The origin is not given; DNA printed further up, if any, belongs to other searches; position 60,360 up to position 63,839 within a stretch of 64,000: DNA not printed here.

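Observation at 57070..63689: PLD-SNF2 fusion plus large N6A methyltransferase: a reduced DISARM-class-1-like or atypical restriction-modification module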

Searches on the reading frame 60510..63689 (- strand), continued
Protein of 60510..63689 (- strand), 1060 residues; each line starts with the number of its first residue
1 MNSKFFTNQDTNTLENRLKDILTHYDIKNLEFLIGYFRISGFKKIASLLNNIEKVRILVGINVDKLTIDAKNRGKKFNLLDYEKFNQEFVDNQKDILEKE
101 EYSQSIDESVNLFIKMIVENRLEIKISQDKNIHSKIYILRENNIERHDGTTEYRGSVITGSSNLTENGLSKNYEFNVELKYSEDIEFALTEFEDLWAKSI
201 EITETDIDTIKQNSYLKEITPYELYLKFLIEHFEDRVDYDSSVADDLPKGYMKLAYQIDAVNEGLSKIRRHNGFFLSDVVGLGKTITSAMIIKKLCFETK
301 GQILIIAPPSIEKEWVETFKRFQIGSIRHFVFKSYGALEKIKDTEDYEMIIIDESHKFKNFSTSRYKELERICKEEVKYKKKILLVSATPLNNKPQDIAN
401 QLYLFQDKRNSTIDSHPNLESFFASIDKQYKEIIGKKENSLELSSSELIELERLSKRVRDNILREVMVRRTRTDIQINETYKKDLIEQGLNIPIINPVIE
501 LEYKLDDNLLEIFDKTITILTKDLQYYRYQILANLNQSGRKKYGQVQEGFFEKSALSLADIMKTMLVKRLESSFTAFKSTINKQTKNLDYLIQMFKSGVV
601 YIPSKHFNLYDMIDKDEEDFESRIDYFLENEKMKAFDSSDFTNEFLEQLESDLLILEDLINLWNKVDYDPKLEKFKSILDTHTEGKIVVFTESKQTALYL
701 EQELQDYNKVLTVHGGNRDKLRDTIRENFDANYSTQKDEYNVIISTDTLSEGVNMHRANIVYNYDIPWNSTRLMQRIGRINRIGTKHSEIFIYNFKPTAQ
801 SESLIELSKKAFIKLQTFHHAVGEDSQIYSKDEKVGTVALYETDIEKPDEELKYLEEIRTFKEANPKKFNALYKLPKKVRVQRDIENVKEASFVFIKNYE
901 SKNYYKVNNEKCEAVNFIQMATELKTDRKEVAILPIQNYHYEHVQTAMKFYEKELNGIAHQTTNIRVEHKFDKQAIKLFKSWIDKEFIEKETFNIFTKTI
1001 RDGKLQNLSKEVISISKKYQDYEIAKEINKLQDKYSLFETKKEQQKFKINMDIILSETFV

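Call 57: search_protein_families(library=pfam, proteins=[L009:6565-8007:+, L072:3688-5004:+, L011:7984-9120:+, L010:4357-4752:+, L074:9690-9995:+, L001:16593-18017:+, L004:16817-17791:+, L073:16484-18520:+, L075:16629-18710:+, L072:8412-10664:+], max_evalue=0.01)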
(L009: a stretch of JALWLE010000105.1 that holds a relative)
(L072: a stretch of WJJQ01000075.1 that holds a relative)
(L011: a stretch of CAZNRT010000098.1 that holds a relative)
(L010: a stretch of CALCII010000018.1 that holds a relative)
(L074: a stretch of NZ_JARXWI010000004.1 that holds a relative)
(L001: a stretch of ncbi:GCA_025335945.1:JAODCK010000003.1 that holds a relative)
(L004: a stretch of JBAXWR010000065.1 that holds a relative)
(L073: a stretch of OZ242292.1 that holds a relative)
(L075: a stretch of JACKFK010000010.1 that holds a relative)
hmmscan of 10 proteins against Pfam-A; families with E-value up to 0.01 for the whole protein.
L009:6565-8007:+ (481 aa): 3 families
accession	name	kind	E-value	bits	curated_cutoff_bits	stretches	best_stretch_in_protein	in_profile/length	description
PF04326.19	SLFN_AlbA_2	-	1e-17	65.2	25.3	1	17-125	1-113/118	Schlafen, AlbA_2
PF21247.3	Fic-like_C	-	1.4e-14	54.1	27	1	418-473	5-61/64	Filamentation induced by cAMP protein Fic-like, C-terminal domain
PF13749.12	HATPase_c_4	-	6.1e-08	33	26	1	311-382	8-82/89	Putative ATP-dependent DNA helicase recG C-terminal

L072:3688-5004:+ (439 aa): 4 families
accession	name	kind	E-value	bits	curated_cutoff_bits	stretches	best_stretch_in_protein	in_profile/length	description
PF13749.12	HATPase_c_4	-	8.6e-24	83.8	26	1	277-363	2-89/89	Putative ATP-dependent DNA helicase recG C-terminal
PF04326.19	SLFN_AlbA_2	-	6.2e-15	56.2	25.3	1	5-110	1-117/118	Schlafen, AlbA_2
PF22168.2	DIP2311-like_C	-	3.2e-05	24.6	27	1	385-437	10-62/63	Transcriptional regulator DIP2311-like, C-terminal domain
PF08220.18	HTH_DeoR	-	0.0055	16.9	21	0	381-426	1-46/57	DeoR-like helix-turn-helix domain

L011:7984-9120:+ (379 aa): 2 families
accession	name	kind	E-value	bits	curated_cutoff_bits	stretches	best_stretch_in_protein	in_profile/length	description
PF06250.17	YhcG_C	-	2.5e-64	216.3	32.5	1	212-366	1-157/157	YhcG PDDEXK nuclease domain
PF17761.7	DUF1016_N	-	4.8e-36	124.3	32.8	1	14-191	2-137/137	DUF1016 N-terminal domain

L010:4357-4752:+ (132 aa): 4 families
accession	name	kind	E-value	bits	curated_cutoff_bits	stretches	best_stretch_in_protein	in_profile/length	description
PF13560.12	HTH_31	-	6.1e-09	36.5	27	1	39-98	1-61/64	Helix-turn-helix domain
PF12844.13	HTH_19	-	1.1e-07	32.1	30.2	1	41-101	1-61/64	Helix-turn-helix domain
PF01381.28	HTH_3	-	1.3e-06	28.8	23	1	44-97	1-54/55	Helix-turn-helix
PF13413.12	HTH_25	-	0.0053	17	24.6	0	44-77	2-35/62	Helix-turn-helix domain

L074:9690-9995:+ (102 aa): 3 families
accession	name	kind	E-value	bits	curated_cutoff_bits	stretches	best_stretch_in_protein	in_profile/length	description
PF13560.12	HTH_31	-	1.1e-07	32.4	27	1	11-65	2-57/64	Helix-turn-helix domain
PF12844.13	HTH_19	-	1.3e-07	31.9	30.2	1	13-70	2-59/64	Helix-turn-helix domain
PF01381.28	HTH_3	-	1.1e-05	25.8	23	1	15-65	1-51/55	Helix-turn-helix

L001:16593-18017:+ (475 aa): 0 families

L004:16817-17791:+ (325 aa): 1 family
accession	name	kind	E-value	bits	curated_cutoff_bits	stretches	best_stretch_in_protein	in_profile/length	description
PF06067.16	DUF932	-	1.5e-09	38.4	23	1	58-277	2-211/227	Domain of unknown function (DUF932)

L073:16484-18520:+ (679 aa): 4 families
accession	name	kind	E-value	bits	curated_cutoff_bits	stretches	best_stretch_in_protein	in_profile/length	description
PF00805.28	Pentapeptide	-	1.1e-19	70.1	20.2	3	485-512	1-28/40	Pentapeptide repeats (8 copies)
PF13599.13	Pentapeptide_4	-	1e-13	51.6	38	2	392-457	6-71/78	Pentapeptide repeat region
PF13576.12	Pentapeptide_3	-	3.3e-05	24.5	27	0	474-510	9-47/48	Pentapeptide repeats (9 copies)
PF00794.24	PI3K_rbd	-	0.00033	21.2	22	0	174-250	19-91/106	PI3-kinase family, ras-binding domain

L075:16629-18710:+ (694 aa): 6 families
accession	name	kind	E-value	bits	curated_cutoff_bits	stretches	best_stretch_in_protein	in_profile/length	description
PF13175.12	AAA_15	-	3.8e-64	218.1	32.1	1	1-410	1-374/374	AAA ATPase domain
PF20469.4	OLD-like_TOPRIM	-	8.3e-13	49.1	23.2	1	463-542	1-67/67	Overcoming lysogenization defect protein-like, TOPRIM domain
PF11398.14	DUF2813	-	2.2e-07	31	21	1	1-64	1-64/372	Protein of unknown function (DUF2813)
PF13304.12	AAA_21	-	4.3e-07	30.7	27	1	357-410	260-303/304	AAA domain, putative AbiEii toxin, Type IV TA system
PF02463.25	SMC_N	-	0.00073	19.5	40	1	3-54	2-55/220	RecF/RecN/SMC N terminal domain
PF13514.12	AAA_27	-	0.0013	18.8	22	1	1-47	1-50/206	AAA domain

L072:8412-10664:+ (751 aa): 2 families
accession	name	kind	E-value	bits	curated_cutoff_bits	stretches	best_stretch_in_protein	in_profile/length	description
PF13166.12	AAA_13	-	8.5e-144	481.4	36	1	13-731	4-712/713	AAA domain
PF02463.25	SMC_N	-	5.8e-05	23.1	40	0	243-584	135-208/220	RecF/RecN/SMC N terminal domain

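Call 71: find_encoding_contigs(protein=P0001, flank=10000, max_places=1)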
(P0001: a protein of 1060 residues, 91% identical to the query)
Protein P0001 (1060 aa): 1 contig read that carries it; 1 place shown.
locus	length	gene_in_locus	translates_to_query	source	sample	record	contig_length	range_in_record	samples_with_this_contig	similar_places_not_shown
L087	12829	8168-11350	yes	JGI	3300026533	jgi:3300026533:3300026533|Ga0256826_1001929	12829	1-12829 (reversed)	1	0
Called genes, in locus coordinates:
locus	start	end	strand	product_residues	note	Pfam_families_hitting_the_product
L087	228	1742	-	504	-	-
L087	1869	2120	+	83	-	-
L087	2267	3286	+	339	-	PF00145:DNA_methylase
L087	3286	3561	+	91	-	-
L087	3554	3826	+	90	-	PF23907:DUF7249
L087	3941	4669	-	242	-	PF01446:Rep_1 (weak)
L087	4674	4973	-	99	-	-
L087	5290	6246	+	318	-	PF03432:Relaxase (weak)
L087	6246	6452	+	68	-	-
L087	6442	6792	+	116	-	-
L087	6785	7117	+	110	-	-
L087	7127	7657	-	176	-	PF07275:ArdA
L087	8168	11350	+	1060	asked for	PF13091:PLDc_2, PF00176:SNF2-rel_dom (weak), PF00270:DEAD (faint), PF00176:SNF2-rel_dom (weak), PF00271:Helicase_C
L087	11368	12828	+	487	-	?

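Call 72: find_encoding_contigs(protein=P0008, flank=10000, max_places=1)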
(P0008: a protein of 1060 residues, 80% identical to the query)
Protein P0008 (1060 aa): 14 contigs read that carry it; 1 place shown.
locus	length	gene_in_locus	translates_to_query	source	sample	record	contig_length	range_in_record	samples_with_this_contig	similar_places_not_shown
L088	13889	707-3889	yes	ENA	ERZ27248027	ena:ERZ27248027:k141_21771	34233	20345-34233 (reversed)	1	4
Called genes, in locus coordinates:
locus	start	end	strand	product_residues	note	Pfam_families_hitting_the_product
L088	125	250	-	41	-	PF07275:ArdA (weak)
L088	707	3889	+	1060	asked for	PF13091:PLDc_2, PF00176:SNF2-rel_dom (weak), PF00270:DEAD (faint), PF00176:SNF2-rel_dom (weak), PF00271:Helicase_C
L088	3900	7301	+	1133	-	PF20465:MmeI_hel (weak), PF20473:MmeI_Mtase (weak), PF07669:Eco57I, PF12950:TaqI_C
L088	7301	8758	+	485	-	-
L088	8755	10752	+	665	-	PF02463:SMC_N, PF13476:AAA_23, PF13514:AAA_27 (faint), PF13304:AAA_21 (faint)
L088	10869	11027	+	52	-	-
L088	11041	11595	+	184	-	-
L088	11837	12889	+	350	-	PF22335:Cas10-Cmr2_palm2 (faint), PF00990:GGDEF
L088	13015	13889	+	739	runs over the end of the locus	PF00072:Response_reg, PF00989:PAS, PF08447:PAS_3, PF13426:PAS_9, PF00989:PAS, PF13426:PAS_9, PF13487:HD_5, PF01966:HD, +4 more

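Call 83: search_protein_families(library=pfam, proteins=[L021:17456-18505:+, L010:12821-13642:+, L088:7301-8755:+, L088:8755-10749:+], max_evalue=10)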
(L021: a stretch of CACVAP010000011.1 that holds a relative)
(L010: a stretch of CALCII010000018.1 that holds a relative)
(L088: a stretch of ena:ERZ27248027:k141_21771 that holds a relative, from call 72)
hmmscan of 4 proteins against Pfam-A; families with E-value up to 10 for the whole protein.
L021:17456-18505:+ (350 aa): 5 families
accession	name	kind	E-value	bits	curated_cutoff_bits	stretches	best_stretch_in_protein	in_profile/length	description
PF15927.10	Casc1_N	-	0.023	14.9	28.2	1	175-238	109-168/201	Cancer susceptibility candidate 1 N-terminus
PF14451.12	Ub-Mut7C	-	0.19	12.1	23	1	182-221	6-48/81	Mut7-C ubiquitin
PF25442.1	Ubiquitin_RHG40_C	-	0.4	11.7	27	0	3-62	21-80/100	RHG40-like, C-terminal ubiquitin-like domain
PF05168.19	HEPN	-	0.42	11.2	22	1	20-49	4-33/117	HEPN domain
PF22604.1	TetR_HI_0893_C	-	0.6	11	27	1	159-240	21-105/112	Tetracyclin repressor-like HI_0893, C-terminal domain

L010:12821-13642:+ (274 aa): 0 families

L088:7301-8755:+ (485 aa): 0 families

L088:8755-10749:+ (665 aa): 18 families
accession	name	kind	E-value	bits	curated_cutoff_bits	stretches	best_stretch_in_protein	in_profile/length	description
PF02463.25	SMC_N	-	1.5e-08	34.8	40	1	3-448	2-187/220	RecF/RecN/SMC N terminal domain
PF13476.12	AAA_23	-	8.1e-06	27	27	1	6-196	2-177/201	AAA domain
PF13514.12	AAA_27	-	2.2e-05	24.6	22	1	1-59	1-57/206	AAA domain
PF13304.12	AAA_21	-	4.5e-05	24.1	27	2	33-246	4-209/304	AAA domain, putative AbiEii toxin, Type IV TA system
PF13555.12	AAA_29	-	0.00033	20.8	27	1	3-49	1-43/61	P-loop containing region of AAA domain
PF24883.2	NPHP3_N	-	0.0046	17.6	24.8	1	13-78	6-63/164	Nephrocystin 3, N-terminal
PF05673.19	DUF815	-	0.0067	16.1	23.8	1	20-50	45-75/249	Protein of unknown function (DUF815)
PF13479.12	AAA_24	-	0.009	16.3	27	1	28-54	2-28/195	AAA domain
PF13191.12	AAA_16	-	0.0092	16.9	32.6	1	18-47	14-43/167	AAA ATPase domain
PF06414.18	Zeta_toxin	-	0.025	14.5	22.3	1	20-48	9-36/199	Zeta toxin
PF00005.33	ABC_tran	-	0.03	15.3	25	1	29-51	12-34/137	ABC transporter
PF00004.35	AAA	-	0.053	14.4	21.2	1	31-82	1-47/131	ATPase family associated with various cellular activities (AAA)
PF13747.11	DUF4164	-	0.054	14.4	27.2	1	316-345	60-88/89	Domain of unknown function (DUF4164)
PF13401.12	AAA_22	-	0.11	13.3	27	1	29-51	6-28/130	AAA domain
PF20667.3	Sec10_N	-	0.11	13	27.4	1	143-194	54-106/118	Exocyst complex component Sec10, N-terminal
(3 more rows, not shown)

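Call 84: search_dna_similar(query=window:60510-63689:-, collection=plasmids, mode=protein, max_rows=15, max_evalue=1e-30)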
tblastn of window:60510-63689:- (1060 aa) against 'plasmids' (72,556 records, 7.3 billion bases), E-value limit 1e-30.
Records with a match: 17; places in all: 17; records where one place covers at least 80% of the query: 5.
Best place of each record, by identity: <60% 17.
By first word of the organism name: Nostoc 3; Prevotella 2; Halorussus 2; Haloferax 2; Parabacteroides 1; Thermus 1; Planktothrix 1; Methanothermococcus 1; Microcystis 1; Brasilonema 1; and 2 more.
By predicted mobility (MOB-suite, as given by PLSDB): non-mobilizable 15; conjugative 1; mobilizable 1.
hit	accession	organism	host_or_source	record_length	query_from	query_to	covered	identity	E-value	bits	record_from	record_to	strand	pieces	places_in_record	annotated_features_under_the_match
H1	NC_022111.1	Prevotella sp. oral taxon 299 str. F0039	Homo sapiens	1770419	1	1060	100%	38.9%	0e+0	685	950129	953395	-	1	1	none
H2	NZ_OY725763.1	Parabacteroides distasonis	-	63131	1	895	84%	28.2%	2e-81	299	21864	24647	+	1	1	SNF2-related protein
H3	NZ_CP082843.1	Prevotella nigrescens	-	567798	110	869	72%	33.1%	1e-108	381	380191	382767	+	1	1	helicase-related protein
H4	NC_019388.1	Thermus oshimai JL-2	-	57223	3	851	80%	29.1%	3e-95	341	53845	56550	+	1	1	helicase-related protein | hypothetical protein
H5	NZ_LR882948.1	Planktothrix agardhii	-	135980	14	863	80%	26.3%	2e-51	206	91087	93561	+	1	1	SNF2-related protein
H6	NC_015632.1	Methanothermococcus okinawensis IH1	deep-sea hydrothermal vent chimney at ...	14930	7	797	75%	27.7%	3e-38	164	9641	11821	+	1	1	helicase-related protein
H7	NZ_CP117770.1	Nostoc sp. UHCC 0926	whole organism,lichen surface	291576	30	847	77%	26.5%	1e-52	210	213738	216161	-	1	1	helicase-related protein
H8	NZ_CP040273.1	Nostoc sp. C052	Blasia pusilla,pure culture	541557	30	828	75%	27.1%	5e-49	198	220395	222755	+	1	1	helicase-related protein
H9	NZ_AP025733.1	Nostoc cf. commune SO-36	-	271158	30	831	76%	26.9%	6e-48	195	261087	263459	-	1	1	helicase-related protein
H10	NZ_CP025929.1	Microcystis aeruginosa NIES-2481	cell culture,freshwater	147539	6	863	81%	24.7%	4e-47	192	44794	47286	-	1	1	helicase-related protein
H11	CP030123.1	Brasilonema octagenarum UFV-E1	Eucalyptus grandis,mixed culture,leaves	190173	6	828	78%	25.7%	3e-49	199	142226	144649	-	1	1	helicase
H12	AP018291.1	Calothrix sp. NIES-4105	-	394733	6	792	74%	25.9%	1e-43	181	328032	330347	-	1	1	putative helicase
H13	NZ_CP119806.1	Halorussus lipolyticus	cell culture,coastal saline-alkali land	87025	11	799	74%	24.9%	2e-55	219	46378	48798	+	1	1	helicase-related protein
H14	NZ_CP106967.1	Haloferax alexandrinus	-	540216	102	852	71%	23.8%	4e-37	160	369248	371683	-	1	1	helicase-related protein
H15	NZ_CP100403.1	Halorussus aquaticus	cell culture,saline soil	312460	113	852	70%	23.9%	8e-39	166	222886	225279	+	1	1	helicase-related protein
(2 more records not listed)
